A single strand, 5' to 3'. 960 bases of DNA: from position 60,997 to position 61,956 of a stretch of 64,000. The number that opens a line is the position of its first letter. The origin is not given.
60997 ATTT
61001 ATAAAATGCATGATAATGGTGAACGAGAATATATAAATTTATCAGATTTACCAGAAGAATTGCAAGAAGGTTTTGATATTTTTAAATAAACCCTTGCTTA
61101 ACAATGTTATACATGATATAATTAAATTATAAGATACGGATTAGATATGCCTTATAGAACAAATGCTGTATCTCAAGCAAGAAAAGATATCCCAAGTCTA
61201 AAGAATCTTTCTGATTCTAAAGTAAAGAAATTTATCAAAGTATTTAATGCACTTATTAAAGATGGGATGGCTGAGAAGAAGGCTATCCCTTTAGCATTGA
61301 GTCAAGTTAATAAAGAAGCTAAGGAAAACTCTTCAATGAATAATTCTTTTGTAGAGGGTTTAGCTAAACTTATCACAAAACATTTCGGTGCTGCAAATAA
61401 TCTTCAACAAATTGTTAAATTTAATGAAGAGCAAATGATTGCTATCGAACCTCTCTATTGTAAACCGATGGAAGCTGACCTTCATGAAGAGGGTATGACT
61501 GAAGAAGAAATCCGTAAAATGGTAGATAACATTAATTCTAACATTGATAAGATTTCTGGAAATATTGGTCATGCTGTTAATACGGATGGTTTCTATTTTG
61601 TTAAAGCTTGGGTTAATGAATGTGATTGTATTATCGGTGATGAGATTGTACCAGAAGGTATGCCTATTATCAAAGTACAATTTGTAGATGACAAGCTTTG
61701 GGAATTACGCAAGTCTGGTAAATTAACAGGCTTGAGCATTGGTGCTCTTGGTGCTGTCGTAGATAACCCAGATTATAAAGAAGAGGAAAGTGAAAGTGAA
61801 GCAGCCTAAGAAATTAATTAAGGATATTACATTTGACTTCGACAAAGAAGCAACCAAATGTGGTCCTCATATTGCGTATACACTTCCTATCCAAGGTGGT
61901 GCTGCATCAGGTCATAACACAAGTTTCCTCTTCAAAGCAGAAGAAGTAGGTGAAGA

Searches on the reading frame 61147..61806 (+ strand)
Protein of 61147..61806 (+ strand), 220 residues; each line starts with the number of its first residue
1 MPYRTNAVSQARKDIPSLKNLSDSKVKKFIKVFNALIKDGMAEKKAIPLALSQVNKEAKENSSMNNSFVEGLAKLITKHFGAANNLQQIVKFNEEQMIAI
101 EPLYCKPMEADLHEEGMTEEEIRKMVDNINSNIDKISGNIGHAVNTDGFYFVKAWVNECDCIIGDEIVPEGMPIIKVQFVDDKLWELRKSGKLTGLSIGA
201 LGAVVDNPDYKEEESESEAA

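Call 71: search_protein_families(library=pfam, proteins=[window:61147-61806:+], max_evalue=0.001)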
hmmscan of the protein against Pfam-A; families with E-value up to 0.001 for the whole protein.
window:61147-61806:+ (220 aa): 1 family
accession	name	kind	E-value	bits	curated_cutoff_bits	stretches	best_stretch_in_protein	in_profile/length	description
PF14550.11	Peptidase_S78_2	-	6.1e-13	49.3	24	1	87-202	3-122/126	Putative phage serine protease XkdF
